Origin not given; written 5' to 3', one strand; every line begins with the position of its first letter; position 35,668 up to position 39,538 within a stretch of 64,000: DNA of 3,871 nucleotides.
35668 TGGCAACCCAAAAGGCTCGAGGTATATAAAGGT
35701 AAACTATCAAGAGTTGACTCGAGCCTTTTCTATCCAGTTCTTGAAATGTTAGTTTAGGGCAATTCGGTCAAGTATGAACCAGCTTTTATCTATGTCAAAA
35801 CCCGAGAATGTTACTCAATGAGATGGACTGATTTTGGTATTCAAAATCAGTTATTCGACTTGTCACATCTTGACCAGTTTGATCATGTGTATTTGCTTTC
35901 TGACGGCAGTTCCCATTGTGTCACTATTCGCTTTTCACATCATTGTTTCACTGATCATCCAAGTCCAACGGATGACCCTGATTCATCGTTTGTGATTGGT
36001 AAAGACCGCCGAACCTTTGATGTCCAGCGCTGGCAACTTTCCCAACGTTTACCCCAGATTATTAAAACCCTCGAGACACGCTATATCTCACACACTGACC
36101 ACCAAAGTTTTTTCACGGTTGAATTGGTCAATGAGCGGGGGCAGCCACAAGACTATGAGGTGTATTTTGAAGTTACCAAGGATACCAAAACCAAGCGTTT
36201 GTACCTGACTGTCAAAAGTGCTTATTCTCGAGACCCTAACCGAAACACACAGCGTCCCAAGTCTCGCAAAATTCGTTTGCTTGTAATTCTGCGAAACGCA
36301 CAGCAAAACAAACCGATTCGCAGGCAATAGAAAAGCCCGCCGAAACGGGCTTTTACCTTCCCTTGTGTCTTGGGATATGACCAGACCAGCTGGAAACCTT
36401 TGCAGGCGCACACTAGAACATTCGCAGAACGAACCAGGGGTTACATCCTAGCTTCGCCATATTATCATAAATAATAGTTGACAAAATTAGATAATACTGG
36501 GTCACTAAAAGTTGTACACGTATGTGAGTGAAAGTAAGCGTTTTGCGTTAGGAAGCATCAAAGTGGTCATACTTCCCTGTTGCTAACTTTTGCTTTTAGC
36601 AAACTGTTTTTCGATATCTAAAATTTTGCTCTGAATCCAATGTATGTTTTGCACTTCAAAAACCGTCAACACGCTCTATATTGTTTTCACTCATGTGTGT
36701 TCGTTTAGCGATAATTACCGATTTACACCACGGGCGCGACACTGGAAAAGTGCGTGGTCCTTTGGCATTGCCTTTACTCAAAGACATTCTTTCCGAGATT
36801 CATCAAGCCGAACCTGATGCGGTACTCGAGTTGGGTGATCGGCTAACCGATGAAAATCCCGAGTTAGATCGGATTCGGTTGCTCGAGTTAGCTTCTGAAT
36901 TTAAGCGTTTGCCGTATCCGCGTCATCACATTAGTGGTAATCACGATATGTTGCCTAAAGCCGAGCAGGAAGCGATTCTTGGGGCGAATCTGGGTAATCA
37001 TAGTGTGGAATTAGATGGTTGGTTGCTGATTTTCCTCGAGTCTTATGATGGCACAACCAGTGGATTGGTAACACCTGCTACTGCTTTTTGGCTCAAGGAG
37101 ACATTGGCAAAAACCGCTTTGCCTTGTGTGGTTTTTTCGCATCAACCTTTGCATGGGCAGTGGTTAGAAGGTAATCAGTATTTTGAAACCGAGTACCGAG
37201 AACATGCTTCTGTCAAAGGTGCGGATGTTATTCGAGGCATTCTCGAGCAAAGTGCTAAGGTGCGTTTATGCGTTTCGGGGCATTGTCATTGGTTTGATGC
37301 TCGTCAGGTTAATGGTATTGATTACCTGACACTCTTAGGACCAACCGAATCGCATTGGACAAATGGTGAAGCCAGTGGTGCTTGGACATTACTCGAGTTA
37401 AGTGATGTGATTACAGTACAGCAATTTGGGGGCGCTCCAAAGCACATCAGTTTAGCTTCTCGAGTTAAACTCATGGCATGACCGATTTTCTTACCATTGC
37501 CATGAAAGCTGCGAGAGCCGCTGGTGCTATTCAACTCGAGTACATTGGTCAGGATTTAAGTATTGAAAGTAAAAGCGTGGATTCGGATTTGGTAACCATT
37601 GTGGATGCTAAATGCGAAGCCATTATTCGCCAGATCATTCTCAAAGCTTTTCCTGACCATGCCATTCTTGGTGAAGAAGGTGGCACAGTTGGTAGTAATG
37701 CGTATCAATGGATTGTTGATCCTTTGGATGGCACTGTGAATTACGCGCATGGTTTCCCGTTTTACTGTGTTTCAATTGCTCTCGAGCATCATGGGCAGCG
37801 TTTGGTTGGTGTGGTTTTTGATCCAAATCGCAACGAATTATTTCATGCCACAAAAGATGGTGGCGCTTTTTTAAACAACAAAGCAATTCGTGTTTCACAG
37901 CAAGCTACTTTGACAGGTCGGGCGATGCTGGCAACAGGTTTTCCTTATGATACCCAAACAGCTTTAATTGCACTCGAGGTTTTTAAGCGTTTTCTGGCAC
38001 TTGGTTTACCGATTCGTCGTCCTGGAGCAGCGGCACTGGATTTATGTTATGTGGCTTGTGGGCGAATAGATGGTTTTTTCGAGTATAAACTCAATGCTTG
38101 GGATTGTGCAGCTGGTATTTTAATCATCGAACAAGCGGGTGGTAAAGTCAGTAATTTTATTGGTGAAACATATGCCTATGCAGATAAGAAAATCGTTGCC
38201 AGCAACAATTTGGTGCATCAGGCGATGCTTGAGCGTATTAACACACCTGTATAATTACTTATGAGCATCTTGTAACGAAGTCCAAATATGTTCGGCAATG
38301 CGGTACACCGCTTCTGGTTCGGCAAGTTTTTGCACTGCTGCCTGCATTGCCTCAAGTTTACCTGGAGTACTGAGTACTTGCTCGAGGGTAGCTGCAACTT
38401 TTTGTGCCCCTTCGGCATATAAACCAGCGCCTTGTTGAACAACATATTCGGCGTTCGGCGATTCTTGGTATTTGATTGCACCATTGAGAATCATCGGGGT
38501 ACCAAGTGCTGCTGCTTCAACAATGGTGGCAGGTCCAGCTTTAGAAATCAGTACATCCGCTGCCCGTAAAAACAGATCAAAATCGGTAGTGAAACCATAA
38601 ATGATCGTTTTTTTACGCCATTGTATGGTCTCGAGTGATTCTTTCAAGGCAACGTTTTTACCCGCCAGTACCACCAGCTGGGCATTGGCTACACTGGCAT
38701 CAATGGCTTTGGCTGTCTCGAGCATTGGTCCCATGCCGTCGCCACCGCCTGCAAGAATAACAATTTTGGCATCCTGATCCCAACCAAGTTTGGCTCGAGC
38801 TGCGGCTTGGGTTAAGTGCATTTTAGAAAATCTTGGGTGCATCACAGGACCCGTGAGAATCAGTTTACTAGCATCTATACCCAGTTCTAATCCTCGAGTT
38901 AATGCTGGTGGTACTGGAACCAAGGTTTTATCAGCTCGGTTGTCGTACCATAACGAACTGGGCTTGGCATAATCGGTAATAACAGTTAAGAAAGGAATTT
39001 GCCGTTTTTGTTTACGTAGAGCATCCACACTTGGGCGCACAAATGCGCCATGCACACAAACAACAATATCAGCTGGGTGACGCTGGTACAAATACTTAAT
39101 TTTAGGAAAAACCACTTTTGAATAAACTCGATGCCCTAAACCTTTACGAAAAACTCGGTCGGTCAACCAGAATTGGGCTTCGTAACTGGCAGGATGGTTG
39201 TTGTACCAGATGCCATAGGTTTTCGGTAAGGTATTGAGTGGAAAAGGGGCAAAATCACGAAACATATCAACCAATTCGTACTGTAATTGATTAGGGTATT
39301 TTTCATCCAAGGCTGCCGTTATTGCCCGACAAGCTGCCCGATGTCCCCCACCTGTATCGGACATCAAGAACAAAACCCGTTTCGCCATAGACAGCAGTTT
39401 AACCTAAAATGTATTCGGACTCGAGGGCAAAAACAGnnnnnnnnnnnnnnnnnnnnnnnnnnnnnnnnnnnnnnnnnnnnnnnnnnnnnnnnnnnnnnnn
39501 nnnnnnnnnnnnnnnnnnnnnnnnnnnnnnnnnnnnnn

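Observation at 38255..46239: Duplicated 8-kb membrane glycolipid locus: 3x GT28, 2x CrtQ-like GT2, 2x MprF-flippase-like UPF0104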

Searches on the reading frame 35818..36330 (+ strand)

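Call 9: search_protein_families(library=pfam, proteins=[window:35818-36330:+], max_evalue=0.0001)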
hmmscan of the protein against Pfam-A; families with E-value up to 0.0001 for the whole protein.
window:35818-36330:+ (170 aa): 0 families

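Call 67: search_protein_families(library=ncbifam, proteins=[window:35818-36330:+], max_evalue=0.001)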
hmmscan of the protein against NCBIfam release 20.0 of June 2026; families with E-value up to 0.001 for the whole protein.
window:35818-36330:+ (170 aa): 1 family
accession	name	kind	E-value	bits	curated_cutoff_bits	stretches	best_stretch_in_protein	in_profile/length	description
NF007263.0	PRK09717.1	equivalog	2.5e-08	34.2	324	1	2-166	7-177/179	stationary phase growth adaptation protein YjaZ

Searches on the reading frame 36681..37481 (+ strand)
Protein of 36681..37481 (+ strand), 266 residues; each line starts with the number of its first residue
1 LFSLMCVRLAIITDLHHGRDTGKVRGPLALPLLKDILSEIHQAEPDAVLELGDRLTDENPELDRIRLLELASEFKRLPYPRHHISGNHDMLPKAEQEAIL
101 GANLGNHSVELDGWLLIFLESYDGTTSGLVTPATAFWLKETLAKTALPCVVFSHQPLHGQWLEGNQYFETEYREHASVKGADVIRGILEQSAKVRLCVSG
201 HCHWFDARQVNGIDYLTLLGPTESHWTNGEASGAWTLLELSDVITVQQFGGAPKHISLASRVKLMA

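Call 3: search_protein_families(library=pfam, proteins=[window:36681-37481:+], max_evalue=0.01)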
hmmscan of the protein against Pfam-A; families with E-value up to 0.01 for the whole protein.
window:36681-37481:+ (266 aa): 2 families
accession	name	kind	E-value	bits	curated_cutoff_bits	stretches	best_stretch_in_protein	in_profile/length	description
PF00149.33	Metallophos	-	1.9e-12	48.5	21.5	1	8-204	2-190/191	Calcineurin-like phosphoesterase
PF12850.12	Metallophos_2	-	5.9e-06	26.8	27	1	8-213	2-127/154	Calcineurin-like phosphoesterase superfamily domain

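Call 4: search_protein_families(library=ncbifam, proteins=[window:36681-37481:+], max_evalue=0.01)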
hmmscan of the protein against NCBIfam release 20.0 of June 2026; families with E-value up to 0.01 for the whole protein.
window:36681-37481:+ (266 aa): 4 families
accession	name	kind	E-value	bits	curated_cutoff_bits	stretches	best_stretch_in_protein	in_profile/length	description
NF050112.1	PhdiestSpdARhizob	equivalog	2e-06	27.7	400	1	9-215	2-210/264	2', 3'cyclic nucleotide phosphodiesterase SpdA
NF008359.0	PRK11148.1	equivalog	4.3e-06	26.4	225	1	7-212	15-214/275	3',5'-cyclic-AMP phosphodiesterase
TIGR04123.1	P_estr_lig_assc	hypoth_equivalog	0.00097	18.6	150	1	11-154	25-172/207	ligase-associated DNA damage response endonuclease PdeM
TIGR03729.1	acc_ester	subfamily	0.0047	16.4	148.25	0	8-102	1-85/239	putative phosphoesterase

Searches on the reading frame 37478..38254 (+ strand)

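Call 3: search_protein_families(library=pfam, proteins=[window:37478-38254:+], max_evalue=0.01)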
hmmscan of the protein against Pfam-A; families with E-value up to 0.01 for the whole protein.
window:37478-38254:+ (258 aa): 1 family
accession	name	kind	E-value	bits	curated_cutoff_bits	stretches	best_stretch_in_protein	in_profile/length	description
PF00459.30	Inositol_P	-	1.1e-65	222.3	27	1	3-251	4-259/271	Inositol monophosphatase family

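Call 4: search_protein_families(library=ncbifam, proteins=[window:37478-38254:+], max_evalue=0.01)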
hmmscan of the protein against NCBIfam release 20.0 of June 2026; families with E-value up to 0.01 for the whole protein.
window:37478-38254:+ (258 aa): 7 families
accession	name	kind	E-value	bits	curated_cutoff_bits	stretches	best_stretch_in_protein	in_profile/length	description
NF008027.1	PRK10757.1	equivalog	1.9e-60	204.1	332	1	1-255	1-258/267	inositol-1-monophosphatase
TIGR02067.1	his_9_HisN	equivalog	4.2e-53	180.4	275.15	1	5-254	2-251/252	histidinol-phosphatase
NF009321.0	PRK12676.1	equivalog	1.7e-42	145.4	264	1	4-254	7-262/264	bifunctional fructose-bisphosphatase/inositol-phosphate phosphatase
TIGR01331.1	bisphos_cysQ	equivalog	2.9e-25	89.3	228.8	1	6-238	3-238/250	3'(2'),5'-bisphosphate nucleotidase CysQ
NF010678.0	PRK14076.1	equivalog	1.1e-19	70.7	493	1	5-254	6-283/570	bifunctional NADP phosphatase/NAD kinase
NF008182.0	PRK10931.1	equivalog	3.7e-17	62.2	379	1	10-238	7-234/246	3'(2'),5'-bisphosphate nucleotidase CysQ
TIGR01330.1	bisphos_HAL2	equivalog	4.7e-14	52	267.05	2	72-129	131-187/359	3'(2'),5'-bisphosphate nucleotidase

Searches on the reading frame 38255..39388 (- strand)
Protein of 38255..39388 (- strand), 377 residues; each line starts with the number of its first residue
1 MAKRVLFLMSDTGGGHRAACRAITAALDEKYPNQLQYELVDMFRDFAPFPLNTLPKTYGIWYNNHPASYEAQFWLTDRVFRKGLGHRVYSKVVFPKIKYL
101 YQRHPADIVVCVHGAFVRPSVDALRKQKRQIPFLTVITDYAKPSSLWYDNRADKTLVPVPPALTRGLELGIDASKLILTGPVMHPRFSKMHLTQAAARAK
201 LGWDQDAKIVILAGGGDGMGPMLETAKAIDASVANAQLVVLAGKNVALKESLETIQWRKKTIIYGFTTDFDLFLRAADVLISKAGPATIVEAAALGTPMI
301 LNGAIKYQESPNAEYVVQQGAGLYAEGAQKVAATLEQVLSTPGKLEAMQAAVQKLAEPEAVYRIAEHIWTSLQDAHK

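Call 3: search_protein_families(library=pfam, proteins=[window:38255-39388:-], max_evalue=0.01)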
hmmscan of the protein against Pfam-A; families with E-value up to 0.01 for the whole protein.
window:38255-39388:- (377 aa): 6 families
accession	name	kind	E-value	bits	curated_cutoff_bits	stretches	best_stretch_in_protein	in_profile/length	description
PF06925.17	MGDG_synth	-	1.2e-17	64.9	25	1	16-182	1-168/169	Monogalactosyldiacylglycerol (MGDG) synthase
PF04101.22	Glyco_tran_28_C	-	1.3e-13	51.8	22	1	219-359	11-161/166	Glycosyltransferase family 28 C-terminal domain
PF00534.26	Glycos_transf_1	-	2.5e-06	27.6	26.4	1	223-352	34-169/172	Glycosyl transferases group 1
PF13692.12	Glyco_trans_1_4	-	0.0001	23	27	1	222-338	20-139/142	Glycosyl transferases group 1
PF06722.18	EryCIII-like_C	-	0.0056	17.1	31.7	0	272-357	43-127/145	Erythromycin biosynthesis protein CIII-like, C-terminal domain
PF02350.25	Epimerase_2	-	0.0087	15.4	30.6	0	155-368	126-346/347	UDP-N-acetylglucosamine 2-epimerase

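Call 4: search_protein_families(library=ncbifam, proteins=[window:38255-39388:-], max_evalue=0.01)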
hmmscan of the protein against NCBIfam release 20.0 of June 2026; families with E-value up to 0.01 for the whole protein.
window:38255-39388:- (377 aa): 7 families
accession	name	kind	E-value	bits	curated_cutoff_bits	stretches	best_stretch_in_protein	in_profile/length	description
NF010135.0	PRK13609.1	equivalog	1.1e-39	136.5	500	1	3-371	5-368/388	diglucosyl diacylglycerol synthase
NF010134.0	PRK13608.1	equivalog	3.9e-24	85.4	557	1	2-370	5-367/391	diglucosyl diacylglycerol synthase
TIGR01133.1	murG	equivalog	1.2e-17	64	250.25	1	176-368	156-353/353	undecaprenyldiphospho-muramoylpentapeptide beta-N-acetylglucosaminyltransferase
NF009102.0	PRK12446.1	equivalog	2.4e-08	33.3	339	1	173-368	153-349/352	undecaprenyldiphospho-muramoylpentapeptide beta-N-acetylglucosaminyltransferase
NF004386.0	PRK05749.1-2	equivalog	1e-05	24.5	524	1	284-357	338-410/433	lipid IV(A) 3-deoxy-D-manno-octulosonic acid transferase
TIGR03590.1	PseG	equivalog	4.2e-05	23.3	153.55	1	196-306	165-271/280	UDP-2,4-diacetamido-2,4,6-trideoxy-beta-L-altropyranose hydrolase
TIGR00661.1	MJ1255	subfamily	0.00012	21.5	195.9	0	265-336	235-306/321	MJ1255/VC2487 family glycosyltransferase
